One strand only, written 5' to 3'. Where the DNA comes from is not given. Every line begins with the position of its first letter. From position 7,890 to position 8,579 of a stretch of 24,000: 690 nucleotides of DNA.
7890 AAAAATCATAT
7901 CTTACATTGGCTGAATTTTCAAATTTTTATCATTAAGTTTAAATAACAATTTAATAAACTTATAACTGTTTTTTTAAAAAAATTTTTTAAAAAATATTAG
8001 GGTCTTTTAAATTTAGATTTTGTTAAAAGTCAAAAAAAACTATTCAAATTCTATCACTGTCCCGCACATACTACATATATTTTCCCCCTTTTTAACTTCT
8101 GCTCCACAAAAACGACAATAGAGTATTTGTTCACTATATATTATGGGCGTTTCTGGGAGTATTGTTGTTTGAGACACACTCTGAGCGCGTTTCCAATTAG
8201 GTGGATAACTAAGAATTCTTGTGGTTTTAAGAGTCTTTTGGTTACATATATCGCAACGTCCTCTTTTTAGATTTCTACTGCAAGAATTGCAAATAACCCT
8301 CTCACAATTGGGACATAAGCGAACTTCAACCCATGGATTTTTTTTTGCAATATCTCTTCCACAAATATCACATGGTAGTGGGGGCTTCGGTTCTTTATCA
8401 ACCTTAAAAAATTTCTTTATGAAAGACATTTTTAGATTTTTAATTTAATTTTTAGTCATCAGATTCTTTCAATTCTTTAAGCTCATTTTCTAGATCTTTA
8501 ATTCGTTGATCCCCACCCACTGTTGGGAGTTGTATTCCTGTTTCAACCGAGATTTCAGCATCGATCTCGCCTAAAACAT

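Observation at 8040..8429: C4C4 RING-like plus zinc-ribbon protein apparently co-transcribed with ESCRT-III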

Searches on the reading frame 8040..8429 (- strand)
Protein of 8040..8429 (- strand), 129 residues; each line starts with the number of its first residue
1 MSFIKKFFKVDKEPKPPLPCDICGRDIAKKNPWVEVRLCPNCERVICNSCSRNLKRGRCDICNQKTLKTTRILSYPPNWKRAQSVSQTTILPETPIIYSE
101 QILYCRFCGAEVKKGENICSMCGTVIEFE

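Call 5: search_protein_families(library=pfam, proteins=[window:8040-8429:-], max_evalue=0.1)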
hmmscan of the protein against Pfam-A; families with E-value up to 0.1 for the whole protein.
window:8040-8429:- (129 aa): 11 families
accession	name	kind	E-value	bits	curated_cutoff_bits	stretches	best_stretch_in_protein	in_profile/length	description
PF13240.11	Zn_Ribbon_1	-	1.4e-05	25.2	25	1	104-124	1-21/23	zinc-ribbon domain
PF12773.13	DZR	-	1.5e-05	25.5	27.3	1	105-126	1-22/45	Double zinc ribbon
PF13248.11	Zn_ribbon_3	-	0.0043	16.9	27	1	104-126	4-26/26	zinc-ribbon domain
PF08271.17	Zn_Ribbon_TF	-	0.0063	16.5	29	1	104-128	2-31/43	TFIIB zinc-binding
PF18912.6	DZR_2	-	0.0075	16.5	27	1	105-124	10-29/56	Double zinc ribbon domain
PF17032.10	Zn_ribbon_15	-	0.012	16.9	28.9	0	45-123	38-73/73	zinc-ribbon family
PF22586.1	ANCHR-like_BBOX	-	0.042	14.4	27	1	20-54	2-28/39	ANCHR-like B-box zinc-binding domain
PF06869.18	DUF1258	-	0.043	13.8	33.1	0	43-73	15-46/253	Protein of unknown function (DUF1258)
PF14447.12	Prok-RING_4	-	0.064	13.6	27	1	41-67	15-41/46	Prokaryotic RING finger family 4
PF14634.12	zf-RING_5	-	0.089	13.2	27.9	0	20-64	2-43/43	zinc-RING finger domain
PF06556.16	ASFV_p27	-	0.093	13.3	25.4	1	99-125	90-117/131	IAP-like protein p27 C-terminus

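Call 7: find_homologous_proteins(query=window:8040-8429:-, max_evalue=0.01)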
Query window:8040-8429:- (129 aa): 6 proteins with E <= 0.01 among 6 candidates.
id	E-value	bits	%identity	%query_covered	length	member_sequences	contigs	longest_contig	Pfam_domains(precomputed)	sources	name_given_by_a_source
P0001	8.1e-74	264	90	98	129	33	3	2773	PF12773.14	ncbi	-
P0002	8.4e-62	225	79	98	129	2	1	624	PF13240.12,PF12773.14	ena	-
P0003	4.2e-56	207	69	100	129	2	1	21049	PF12773.14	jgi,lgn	-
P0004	7.6e-46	173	58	100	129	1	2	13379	PF12773.14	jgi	jgi:predicted amidophosphoribosyltransferase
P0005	5.7e-41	158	57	100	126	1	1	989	PF12773.14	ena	-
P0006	2.3e-39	152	56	96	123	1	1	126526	PF12773.14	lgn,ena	-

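Call 9: find_encoding_contigs(protein=P0006, flank=10000, max_places=3)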
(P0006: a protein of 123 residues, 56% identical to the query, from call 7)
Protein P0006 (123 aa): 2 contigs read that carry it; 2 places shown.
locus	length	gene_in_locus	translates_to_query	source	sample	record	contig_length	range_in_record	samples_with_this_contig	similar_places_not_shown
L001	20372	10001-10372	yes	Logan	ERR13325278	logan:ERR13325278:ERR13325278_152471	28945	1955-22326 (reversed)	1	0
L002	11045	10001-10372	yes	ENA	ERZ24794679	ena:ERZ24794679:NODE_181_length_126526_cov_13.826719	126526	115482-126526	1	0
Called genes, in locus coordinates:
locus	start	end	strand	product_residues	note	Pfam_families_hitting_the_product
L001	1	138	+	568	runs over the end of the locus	-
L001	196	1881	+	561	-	PF00501:AMP-binding, PF13193:AMP-binding_C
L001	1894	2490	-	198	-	PF01928:CYTH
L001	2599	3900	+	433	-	-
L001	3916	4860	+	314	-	PF17125:Methyltr_RsmF_N, PF22458:RsmF-B_ferredox, PF01189:Methyltr_RsmB-F, PF13847:Methyltransf_31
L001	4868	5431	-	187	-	PF17833:pre-PUA_NIP7 (weak), PF03657:UPF0113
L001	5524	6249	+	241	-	PF04157:EAP30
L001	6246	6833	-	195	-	-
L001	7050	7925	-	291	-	PF05871:ESCRT-II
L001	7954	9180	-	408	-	PF04212:MIT, PF00004:AAA, PF17862:AAA_lid_3, PF09336:Vps4_C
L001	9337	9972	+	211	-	PF03357:Snf7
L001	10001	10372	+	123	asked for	PF12773:DZR (faint)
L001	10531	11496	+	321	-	PF00294:PfkB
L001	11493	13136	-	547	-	-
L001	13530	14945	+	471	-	PF01425:Amidase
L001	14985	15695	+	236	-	PF00857:Isochorismatase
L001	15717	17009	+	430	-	PF03092:BT1, PF07690:MFS_1, PF13000:Acatn (weak), PF07690:MFS_1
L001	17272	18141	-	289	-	-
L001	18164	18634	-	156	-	-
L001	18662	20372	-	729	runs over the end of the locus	PF22422:MGH1-like_GH, PF01204:Trehalase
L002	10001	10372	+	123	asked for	PF12773:DZR (faint)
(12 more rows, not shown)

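Call 10: find_encoding_contigs(protein=P0003, flank=10000, max_places=3)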
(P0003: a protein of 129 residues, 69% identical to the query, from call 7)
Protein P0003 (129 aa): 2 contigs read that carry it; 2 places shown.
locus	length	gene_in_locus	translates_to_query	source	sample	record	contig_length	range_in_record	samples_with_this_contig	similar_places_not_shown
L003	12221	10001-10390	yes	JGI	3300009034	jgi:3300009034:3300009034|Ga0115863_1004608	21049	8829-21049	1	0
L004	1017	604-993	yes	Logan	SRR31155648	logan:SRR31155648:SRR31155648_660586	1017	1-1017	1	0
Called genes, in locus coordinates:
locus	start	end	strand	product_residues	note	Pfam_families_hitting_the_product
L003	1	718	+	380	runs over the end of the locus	PF00483:NTP_transferase, PF12804:NTP_transf_3, PF00132:Hexapep, PF24894:Hexapep_GlmU (weak), PF25084:LbH_EIF2B, PF25087:GMPPB_C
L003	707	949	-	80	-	PF01455:HupF_HypC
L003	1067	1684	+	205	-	PF01966:HD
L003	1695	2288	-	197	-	PF01928:CYTH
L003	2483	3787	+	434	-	PF07889:DUF1664 (faint)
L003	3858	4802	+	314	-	PF17125:Methyltr_RsmF_N, PF22458:RsmF-B_ferredox (weak), PF01189:Methyltr_RsmB-F, PF13847:Methyltransf_31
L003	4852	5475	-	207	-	-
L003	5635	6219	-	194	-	PF17833:pre-PUA_NIP7 (weak), PF03657:UPF0113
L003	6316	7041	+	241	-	PF04157:EAP30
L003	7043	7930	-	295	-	PF05871:ESCRT-II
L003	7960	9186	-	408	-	PF04212:MIT, PF05496:RuvB_N (faint), PF00004:AAA, PF17862:AAA_lid_3, PF09336:Vps4_C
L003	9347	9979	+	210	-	PF03357:Snf7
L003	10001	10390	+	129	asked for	PF12773:DZR (faint)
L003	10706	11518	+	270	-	PF00294:PfkB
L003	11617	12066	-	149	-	-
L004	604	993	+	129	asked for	PF12773:DZR (faint)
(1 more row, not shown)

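Call 11: find_encoding_contigs(protein=P0004, flank=10000, max_places=3)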
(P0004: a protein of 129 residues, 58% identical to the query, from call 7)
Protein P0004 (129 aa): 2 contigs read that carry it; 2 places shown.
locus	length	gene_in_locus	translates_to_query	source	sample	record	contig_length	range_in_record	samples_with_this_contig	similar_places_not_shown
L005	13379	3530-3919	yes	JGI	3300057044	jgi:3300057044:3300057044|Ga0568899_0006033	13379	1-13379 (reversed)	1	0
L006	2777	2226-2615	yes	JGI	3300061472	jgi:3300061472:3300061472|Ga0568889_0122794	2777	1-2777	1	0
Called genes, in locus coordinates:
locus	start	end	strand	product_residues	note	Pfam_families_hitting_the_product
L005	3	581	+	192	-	?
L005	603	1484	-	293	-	PF05871:ESCRT-II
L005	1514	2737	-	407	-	PF04212:MIT, PF05496:RuvB_N (faint), PF00004:AAA, PF17862:AAA_lid_3, PF09336:Vps4_C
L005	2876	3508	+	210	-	PF03357:Snf7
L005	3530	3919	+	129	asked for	PF12773:DZR (faint)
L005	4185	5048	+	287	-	PF00294:PfkB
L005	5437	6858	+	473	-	PF01425:Amidase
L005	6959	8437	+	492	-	PF02629:CoA_binding, PF13380:CoA_binding_2, PF13607:Succ_CoA_lig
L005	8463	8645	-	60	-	-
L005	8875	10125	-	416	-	PF00970:FAD_binding_6, PF08030:NAD_binding_6 (weak), PF00175:NAD_binding_1, PF00111:Fer2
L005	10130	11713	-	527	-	PF00890:FAD_binding_2 (weak), PF01266:DAO, PF03486:HI0933_like (faint), PF07992:Pyr_redox_2 (faint), PF12831:FAD_oxidored (weak), PF01593:Amino_oxidase, PF13450:NAD_binding_8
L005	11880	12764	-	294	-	-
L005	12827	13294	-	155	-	-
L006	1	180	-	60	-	?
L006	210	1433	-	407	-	PF04212:MIT, PF05496:RuvB_N (faint), PF00004:AAA, PF17862:AAA_lid_3, PF09336:Vps4_C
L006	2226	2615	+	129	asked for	PF12773:DZR (faint)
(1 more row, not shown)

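Call 13: find_related_loci(query=A1, collection=genome_contigs, flank=10000)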
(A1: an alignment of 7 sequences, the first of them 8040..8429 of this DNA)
Query A1 (129 aa) in genome_contigs; peptide patterns used: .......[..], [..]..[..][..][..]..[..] (x = any residue, [..] = any of these).
53 stretches matched a pattern; 3 encode a relative of the query (tblastn E <= 1e-3); 3 distinct loci.
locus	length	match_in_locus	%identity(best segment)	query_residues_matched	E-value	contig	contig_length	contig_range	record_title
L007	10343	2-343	99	16-129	2e-74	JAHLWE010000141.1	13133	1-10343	MAG: Promethearchaeota archaeon isolate 2R3_4 k141_28496, whole genome shotgun sequence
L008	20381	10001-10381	86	1-127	1e-73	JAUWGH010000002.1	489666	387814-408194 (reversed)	MAG: Promethearchaeota archaeon isolate CSMAG_2237 CSMAG_2237_k141_1249477_length_489666_cov_69.9910, whole genome shotg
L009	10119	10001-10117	97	1-39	5e-22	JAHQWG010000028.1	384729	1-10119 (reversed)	MAG: Promethearchaeia archaeon isolate ABR01 NODE_3_length_384729_cov_20, whole genome shotgun sequence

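Call 24: predict_structure(alignment_id=A1)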
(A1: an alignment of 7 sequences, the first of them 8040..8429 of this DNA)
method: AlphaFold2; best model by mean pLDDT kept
length: 129 residues; sequences in the alignment: 7
mean_pLDDT: 66.8   pTM: 0.43
mean pLDDT of the five models: 66.8, 65.6, 62.7, 62.2, 61.9
residues with pLDDT >= 90: 0; 70-90: 69; 50-70: 28; < 50: 32
segments of 3 or more residues with pLDDT < 50: 1-14, 83-99
pLDDT, mean of each block of 10 residues (from residue 1): 42 60 77 75 83 83 81 59 45 43 75 75 71
secondary structure, 60 per line:
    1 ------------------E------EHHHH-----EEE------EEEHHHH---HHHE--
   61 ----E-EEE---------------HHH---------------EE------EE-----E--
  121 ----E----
elements in order: H27-30 E36-38 E45-47 H48-51 E67-69

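Call 28: fold_search(model_id=the predicted structure, library=pdb)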
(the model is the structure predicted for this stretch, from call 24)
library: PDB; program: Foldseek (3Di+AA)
matches with E <= 10: 241; with E <= 0.001: 0
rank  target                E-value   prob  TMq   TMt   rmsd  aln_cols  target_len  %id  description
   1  3ng2_B                1.6e-01  0.54  0.28  0.45   8.9        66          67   21  Crystal structure of the RNF4 ring domain dimer (released 2010-10-06)
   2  2xeu_A                2.1e-01  0.80  0.29  0.51   3.0        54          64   22  Ring domain (released 2010-07-28)
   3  5fey_B                2.5e-01  0.57  0.28  0.42   7.2        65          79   25  TRIM32 RING (released 2016-05-18)
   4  2ct2_MODEL_1_A        3.1e-01  0.54  0.28  0.39  11.7        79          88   23  Solution Structure of the RING domain of the Tripartite motif protein 32 (released 2005-11-23)
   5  2ea6_MODEL_1_A        3.3e-01  0.44  0.27  0.43   4.4        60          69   25  Solution Structure of the RING domain of the human ring finger protein 4 (released 2007-07-31)
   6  9f2a_B                4.0e-01  0.66  0.25  0.03   7.1        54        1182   22  Pyrococcus abyssi PolD in complex with Rpa2 winged-helix domain class 2 (composite map) (released 2024-12-04)
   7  6cw3_E                4.0e-01  0.57  0.31  0.33   7.1        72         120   21  Crystal structure of a yeast SAGA transcriptional coactivator Ada2/Gcn5 HAT subcomplex, crystal form 2 (released 2018-09-19)
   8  6o9l_3                4.3e-01  0.51  0.30  0.15   3.5        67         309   19  Human holo-PIC in the closed state (released 2019-05-29)
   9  7ynx_A                4.9e-01  0.63  0.29  0.21   3.3        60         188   20  Crystal structure of Pirh2 bound to poly-Ala peptide (released 2023-04-26)
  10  6qu1_A                4.9e-01  0.28  0.29  0.16  12.8       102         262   18  Crystal structure of the KAP1 RBCC domain in complex with the SMARCAD1 CUE1 domain at 3.7 angstrom resolution. (released 2019-07-17)
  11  3vk6                  5.2e-01  0.41  0.28  0.35   4.2        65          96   22  Crystal structure of a phosphotyrosine binding domain (released 2012-01-25)
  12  7o4i_3                5.6e-01  0.35  0.28  0.28   4.4        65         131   26  Yeast RNA polymerase II transcription pre-initiation complex with initial transcription bubble (released 2021-06-16)
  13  9f29_B                6.0e-01  0.57  0.25  0.03   7.0        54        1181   22  Pyrococcus abyssi PolD in complex with Rpa2 winged-helix domain class 1 (composite map) (released 2024-12-04)
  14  9ges_A                6.0e-01  0.28  0.28  0.21   6.7        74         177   18  Crystal structure of HEI10 (released 2025-08-20)
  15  8byq_7                6.4e-01  0.28  0.26  0.14   4.5        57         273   23  RNA polymerase II pre-initiation complex with the proximal +1 nucleosome (PIC-Nuc10W) (released 2023-05-03)
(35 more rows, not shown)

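Call 31: search_protein_representatives(alignment_id=A1)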
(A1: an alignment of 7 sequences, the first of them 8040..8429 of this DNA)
Query: 7 sequences, 129 profile positions. Proteins with E-value up to 0.001 (for the whole library): 959; up to 1e-10: 37; up to 1e-30: 2. The best 150 are listed.
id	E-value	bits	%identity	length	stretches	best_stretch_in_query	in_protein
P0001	1.1e-68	245.4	-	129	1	1-129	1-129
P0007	6.3e-39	149.2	-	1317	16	92-128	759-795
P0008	7.7e-28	113.3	-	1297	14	99-128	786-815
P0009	2.0e-16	76.4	-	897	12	102-127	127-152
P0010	2.7e-16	76.0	-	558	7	98-127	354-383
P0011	4.8e-15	71.9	-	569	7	91-126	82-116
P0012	7.4e-15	71.3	-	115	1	17-125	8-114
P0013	8.4e-15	71.1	-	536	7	101-128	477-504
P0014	1.1e-14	70.7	-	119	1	12-125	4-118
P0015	4.0e-14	68.9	-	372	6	91-126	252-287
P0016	5.4e-14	68.5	-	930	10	89-127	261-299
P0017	7.8e-14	68.0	-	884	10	93-128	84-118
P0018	1.5e-13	67.1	-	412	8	93-126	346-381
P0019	1.8e-13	66.9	-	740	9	103-127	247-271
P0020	2.7e-13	66.3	-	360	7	97-125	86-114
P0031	1.4e-11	60.7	-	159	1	9-125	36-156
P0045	1.6e-10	57.3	-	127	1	12-127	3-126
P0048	2.4e-10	56.7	-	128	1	16-128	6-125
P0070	3.8e-09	52.8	-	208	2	16-81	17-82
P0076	5.1e-09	52.4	-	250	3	10-80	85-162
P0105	2.1e-08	50.4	-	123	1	18-125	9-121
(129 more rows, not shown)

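Call 35: find_encoding_contigs(protein=P0105, flank=10000, max_places=4)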
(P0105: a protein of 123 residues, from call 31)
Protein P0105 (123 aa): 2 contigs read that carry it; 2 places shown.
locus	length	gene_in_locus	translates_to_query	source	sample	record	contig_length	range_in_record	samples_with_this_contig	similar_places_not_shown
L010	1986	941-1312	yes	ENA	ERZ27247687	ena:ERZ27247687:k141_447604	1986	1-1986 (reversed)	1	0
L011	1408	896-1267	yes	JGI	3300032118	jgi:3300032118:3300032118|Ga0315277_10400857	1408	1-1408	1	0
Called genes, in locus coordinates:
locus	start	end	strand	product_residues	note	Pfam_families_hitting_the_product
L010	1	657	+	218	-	?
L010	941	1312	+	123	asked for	-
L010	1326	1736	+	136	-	-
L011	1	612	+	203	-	?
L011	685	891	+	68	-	-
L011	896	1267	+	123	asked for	-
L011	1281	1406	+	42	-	?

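Call 36: find_encoding_contigs(protein=P0045, flank=10000, max_places=4)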
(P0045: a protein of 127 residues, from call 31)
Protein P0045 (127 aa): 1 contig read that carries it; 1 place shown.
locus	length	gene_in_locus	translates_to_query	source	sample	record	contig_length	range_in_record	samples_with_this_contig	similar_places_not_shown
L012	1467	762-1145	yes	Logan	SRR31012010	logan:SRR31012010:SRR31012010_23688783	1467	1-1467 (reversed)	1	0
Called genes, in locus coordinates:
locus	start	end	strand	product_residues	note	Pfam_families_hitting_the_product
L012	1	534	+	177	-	?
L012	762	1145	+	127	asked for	PF12773:DZR (faint), PF13240:Zn_Ribbon_1 (weak)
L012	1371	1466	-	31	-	?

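Call 37: find_encoding_contigs(protein=P0048, flank=10000, max_places=4)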
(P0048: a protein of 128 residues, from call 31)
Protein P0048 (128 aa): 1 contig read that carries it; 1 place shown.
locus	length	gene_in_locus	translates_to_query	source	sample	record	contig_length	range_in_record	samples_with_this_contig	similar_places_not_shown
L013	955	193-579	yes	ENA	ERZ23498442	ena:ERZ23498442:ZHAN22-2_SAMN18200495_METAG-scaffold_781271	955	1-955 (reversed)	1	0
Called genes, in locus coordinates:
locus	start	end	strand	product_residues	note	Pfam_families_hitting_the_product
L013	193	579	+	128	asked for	PF26037:zf-RING_DCST1_C (weak), PF12773:DZR (faint)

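Call 38: search_protein_families(library=pfam, proteins=[L010:1-657:+, L011:1-612:+, L012:1-534:+, L010:1326-1736:+, L011:685-891:+], max_evalue=0.01)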
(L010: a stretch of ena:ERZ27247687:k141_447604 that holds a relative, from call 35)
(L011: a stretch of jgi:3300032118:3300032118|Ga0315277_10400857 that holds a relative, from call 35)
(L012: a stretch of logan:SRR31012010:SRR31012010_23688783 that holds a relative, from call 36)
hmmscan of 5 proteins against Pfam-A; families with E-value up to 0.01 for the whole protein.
L010:1-657:+ (218 aa): 0 families

L011:1-612:+ (203 aa): 0 families

L012:1-534:+ (177 aa): 0 families

L010:1326-1736:+ (136 aa): 0 families

L011:685-891:+ (68 aa): 0 families

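Call 44: list_cluster_members(proteins=[P0012, P0014, P0031, P0070, P0076, P0001, P0156])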
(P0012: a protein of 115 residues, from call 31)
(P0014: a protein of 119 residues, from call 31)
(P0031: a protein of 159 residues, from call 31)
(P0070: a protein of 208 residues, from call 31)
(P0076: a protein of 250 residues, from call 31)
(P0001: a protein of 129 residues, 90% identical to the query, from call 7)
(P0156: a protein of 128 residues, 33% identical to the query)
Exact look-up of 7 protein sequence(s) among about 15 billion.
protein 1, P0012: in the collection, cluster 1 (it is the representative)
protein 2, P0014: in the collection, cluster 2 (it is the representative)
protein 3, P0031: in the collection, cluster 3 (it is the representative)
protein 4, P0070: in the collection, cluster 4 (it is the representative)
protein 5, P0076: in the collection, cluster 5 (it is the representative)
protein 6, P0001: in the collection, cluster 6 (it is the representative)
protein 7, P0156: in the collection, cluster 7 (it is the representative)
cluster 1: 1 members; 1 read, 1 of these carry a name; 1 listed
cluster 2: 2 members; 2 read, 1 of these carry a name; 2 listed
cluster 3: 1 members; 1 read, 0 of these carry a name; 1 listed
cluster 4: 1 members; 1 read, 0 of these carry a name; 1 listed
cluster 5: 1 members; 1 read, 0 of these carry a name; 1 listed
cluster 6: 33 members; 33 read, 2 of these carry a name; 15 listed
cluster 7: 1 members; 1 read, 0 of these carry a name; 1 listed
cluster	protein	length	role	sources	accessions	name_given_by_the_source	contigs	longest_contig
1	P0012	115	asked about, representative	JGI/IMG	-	zinc-ribbon domain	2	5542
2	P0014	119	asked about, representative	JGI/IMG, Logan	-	uncharacterized protein YbaR (Trm112 family)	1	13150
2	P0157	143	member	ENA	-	-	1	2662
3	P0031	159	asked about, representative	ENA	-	-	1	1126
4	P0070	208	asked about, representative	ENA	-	-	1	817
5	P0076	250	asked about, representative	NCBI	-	-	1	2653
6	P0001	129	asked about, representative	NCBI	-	-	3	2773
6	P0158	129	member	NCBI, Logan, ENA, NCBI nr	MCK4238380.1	MAG: hypothetical protein KAX33_04600 [Candidatus Lokiarchaeota archaeon] | hypothetical protein [Candidatus Lokiarchaeota archaeon]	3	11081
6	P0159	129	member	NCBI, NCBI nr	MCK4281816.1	MAG: hypothetical protein KAX10_06860 [Candidatus Lokiarchaeota archaeon] | hypothetical protein [Candidatus Lokiarchaeota archaeon]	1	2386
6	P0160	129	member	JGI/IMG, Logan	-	-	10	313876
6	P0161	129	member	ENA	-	-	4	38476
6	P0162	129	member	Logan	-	-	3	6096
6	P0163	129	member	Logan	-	-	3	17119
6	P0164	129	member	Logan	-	-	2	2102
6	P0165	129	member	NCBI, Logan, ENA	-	-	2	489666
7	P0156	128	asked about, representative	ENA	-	-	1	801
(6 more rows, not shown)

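Call 45: find_encoding_contigs(protein=P0014, flank=10000, max_places=3)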
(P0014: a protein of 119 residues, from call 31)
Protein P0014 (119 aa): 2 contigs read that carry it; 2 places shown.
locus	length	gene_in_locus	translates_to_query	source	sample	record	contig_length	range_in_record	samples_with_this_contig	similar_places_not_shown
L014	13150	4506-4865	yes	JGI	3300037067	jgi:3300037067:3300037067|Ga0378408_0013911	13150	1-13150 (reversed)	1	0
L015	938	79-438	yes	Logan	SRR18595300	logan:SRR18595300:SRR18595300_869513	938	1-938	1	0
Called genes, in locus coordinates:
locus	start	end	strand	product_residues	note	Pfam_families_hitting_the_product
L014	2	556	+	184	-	?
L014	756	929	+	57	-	-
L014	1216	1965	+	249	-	-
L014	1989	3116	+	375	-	-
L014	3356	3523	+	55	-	-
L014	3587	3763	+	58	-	-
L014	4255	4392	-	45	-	-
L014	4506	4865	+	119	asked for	PF12773:DZR (faint), PF13240:Zn_Ribbon_1 (faint)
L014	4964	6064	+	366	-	-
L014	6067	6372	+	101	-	-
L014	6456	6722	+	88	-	-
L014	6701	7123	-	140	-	-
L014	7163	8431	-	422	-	-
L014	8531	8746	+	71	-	-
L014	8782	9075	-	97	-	-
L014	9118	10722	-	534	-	-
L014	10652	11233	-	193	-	-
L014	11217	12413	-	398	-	-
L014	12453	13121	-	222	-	-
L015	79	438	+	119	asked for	PF12773:DZR (faint), PF13240:Zn_Ribbon_1 (faint)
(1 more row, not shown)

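Call 46: find_encoding_contigs(protein=P0012, flank=10000, max_places=3)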
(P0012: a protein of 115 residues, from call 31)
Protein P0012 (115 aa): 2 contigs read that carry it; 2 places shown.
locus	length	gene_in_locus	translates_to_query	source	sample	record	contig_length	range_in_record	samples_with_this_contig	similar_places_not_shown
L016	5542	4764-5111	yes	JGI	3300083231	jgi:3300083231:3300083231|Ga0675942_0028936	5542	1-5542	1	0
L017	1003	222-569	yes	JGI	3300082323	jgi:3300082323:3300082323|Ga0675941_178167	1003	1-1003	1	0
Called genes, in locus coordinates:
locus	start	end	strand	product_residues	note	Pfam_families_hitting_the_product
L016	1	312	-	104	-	?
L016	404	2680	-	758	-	-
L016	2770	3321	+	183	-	-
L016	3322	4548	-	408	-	PF07592:DDE_Tnp_ISAZ013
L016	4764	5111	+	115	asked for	PF12773:DZR (faint), PF13240:Zn_Ribbon_1 (weak)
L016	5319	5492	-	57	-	-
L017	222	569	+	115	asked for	PF12773:DZR (faint), PF13240:Zn_Ribbon_1 (weak)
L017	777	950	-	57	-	-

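Call 65: search_protein_families(library=phrogs, proteins=[L014:1216-1965:+, L014:1989-3116:+, L014:4964-6064:+, L014:6067-6372:+, L014:7163-8431:-, L014:9118-10722:-, L014:10652-11233:-, L014:11217-12413:-, L014:12453-13121:-, L014:6701-7123:-], max_evalue=0.01)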
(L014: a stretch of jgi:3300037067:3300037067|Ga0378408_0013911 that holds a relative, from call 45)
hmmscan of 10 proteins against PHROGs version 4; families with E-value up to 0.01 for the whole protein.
L014:1216-1965:+ (249 aa): 0 families

L014:1989-3116:+ (375 aa): 0 families

L014:4964-6064:+ (366 aa): 0 families

L014:6067-6372:+ (101 aa): 0 families

L014:7163-8431:- (422 aa): 0 families

L014:9118-10722:- (534 aa): 0 families

L014:10652-11233:- (193 aa): 0 families

L014:11217-12413:- (398 aa): 0 families

L014:12453-13121:- (222 aa): 0 families

L014:6701-7123:- (140 aa): 0 families
